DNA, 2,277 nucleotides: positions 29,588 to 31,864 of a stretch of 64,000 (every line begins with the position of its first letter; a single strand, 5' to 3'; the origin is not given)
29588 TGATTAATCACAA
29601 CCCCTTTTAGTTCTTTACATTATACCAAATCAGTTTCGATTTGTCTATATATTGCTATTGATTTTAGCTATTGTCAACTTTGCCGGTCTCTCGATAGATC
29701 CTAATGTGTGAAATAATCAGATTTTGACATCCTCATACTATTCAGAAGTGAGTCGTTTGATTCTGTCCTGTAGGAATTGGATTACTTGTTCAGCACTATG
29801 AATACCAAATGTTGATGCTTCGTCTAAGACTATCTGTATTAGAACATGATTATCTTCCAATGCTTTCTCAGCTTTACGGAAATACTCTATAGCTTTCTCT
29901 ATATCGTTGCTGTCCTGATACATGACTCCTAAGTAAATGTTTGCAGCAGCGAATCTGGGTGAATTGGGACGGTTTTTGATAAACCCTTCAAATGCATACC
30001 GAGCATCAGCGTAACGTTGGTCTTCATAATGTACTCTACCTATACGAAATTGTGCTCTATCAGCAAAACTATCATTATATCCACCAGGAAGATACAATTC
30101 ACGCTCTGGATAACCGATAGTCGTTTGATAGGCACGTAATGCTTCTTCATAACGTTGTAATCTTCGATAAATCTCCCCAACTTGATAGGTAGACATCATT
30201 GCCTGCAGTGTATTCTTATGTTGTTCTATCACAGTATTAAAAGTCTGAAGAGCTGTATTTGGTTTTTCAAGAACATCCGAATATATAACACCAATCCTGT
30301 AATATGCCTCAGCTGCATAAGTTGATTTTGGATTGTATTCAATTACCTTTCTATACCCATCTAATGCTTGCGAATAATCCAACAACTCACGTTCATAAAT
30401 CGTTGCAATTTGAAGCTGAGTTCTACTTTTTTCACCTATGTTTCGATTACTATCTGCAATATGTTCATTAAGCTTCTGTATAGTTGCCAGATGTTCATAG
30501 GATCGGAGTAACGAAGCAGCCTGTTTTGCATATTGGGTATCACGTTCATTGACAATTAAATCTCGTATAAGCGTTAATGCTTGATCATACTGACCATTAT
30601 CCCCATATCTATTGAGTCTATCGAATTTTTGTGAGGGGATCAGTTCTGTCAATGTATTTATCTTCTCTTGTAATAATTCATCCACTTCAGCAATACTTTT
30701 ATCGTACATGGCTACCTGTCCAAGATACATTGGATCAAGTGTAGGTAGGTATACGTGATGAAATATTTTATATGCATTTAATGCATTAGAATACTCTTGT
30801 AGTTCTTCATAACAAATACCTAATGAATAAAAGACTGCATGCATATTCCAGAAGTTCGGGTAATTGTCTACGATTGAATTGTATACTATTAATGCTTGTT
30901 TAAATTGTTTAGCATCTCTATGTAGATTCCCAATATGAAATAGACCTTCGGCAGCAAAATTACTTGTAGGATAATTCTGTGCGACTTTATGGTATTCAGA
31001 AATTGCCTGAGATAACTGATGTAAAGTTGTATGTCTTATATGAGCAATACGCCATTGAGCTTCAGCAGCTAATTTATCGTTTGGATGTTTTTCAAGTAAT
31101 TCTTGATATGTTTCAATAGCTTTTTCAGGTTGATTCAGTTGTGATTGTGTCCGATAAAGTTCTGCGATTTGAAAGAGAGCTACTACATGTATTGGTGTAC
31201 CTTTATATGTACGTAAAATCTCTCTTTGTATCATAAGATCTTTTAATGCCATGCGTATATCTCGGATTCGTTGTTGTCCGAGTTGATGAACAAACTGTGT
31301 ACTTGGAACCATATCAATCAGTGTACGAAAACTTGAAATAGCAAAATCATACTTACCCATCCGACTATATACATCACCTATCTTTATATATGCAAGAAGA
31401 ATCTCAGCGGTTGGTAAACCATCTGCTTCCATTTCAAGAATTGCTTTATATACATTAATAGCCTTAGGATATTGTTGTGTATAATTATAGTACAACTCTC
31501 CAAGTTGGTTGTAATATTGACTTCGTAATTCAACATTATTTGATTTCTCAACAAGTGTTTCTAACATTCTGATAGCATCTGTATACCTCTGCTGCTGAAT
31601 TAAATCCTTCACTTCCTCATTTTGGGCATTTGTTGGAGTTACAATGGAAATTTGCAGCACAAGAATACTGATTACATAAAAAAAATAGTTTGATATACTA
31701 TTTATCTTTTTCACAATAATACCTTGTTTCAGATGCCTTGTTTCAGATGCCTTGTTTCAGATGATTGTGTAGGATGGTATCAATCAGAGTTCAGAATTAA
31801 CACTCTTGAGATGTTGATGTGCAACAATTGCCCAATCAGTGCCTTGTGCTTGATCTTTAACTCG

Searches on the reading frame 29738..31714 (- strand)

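Call 72: search_protein_families(library=pfam, proteins=[window:29738-31714:-], max_evalue=0.00001)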
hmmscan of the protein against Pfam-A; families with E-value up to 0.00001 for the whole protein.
window:29738-31714:- (658 aa): 15 families
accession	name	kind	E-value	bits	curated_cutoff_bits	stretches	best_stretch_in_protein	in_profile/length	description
PF13174.12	TPR_6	-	2.8e-43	144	26.3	0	179-212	2-32/33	Tetratricopeptide repeat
PF07719.23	TPR_2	-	1.3e-32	109.6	27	0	589-619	1-31/34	Tetratricopeptide repeat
PF13432.12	TPR_16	-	4.6e-31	107.3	32.7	1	557-620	2-62/65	Tetratricopeptide repeat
PF00515.34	TPR_1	-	1.7e-26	91.3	27.8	0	593-615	5-27/34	Tetratricopeptide repeat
PF13424.12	TPR_12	-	2.6e-26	92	30.1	0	67-135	5-74/77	Tetratricopeptide repeat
PF13428.12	TPR_14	-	8.5e-21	72.8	23.5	0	191-219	12-40/44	Tetratricopeptide repeat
PF13181.12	TPR_8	-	3.1e-20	71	25.7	0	595-616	7-28/34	Tetratricopeptide repeat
PF13176.12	TPR_7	-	6.5e-20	69.9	27.9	0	108-136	1-29/36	Tetratricopeptide repeat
PF14559.12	TPR_19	-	2.8e-14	53.6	25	0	38-101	1-59/68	Tetratricopeptide repeat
PF14938.12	SNAP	-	7.8e-11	42.4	25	0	181-253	118-190/282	Soluble NSF attachment protein, SNAP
PF13374.12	TPR_10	-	6.1e-07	29.7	27.5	0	595-615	8-28/42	Tetratricopeptide repeat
PF13414.12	TPR_11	-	6.6e-07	29.4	26.8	0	446-478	9-38/42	TPR repeat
PF09976.15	TPR_21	-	6.7e-07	29.7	25.5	0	407-533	53-173/193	Tetratricopeptide repeat-like domain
PF13431.12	TPR_17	-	1.9e-06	28.1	24.4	0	454-490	2-34/34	Tetratricopeptide repeat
PF13525.12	YfiO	-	2.3e-06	28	25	0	180-228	90-138/203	Outer membrane lipoprotein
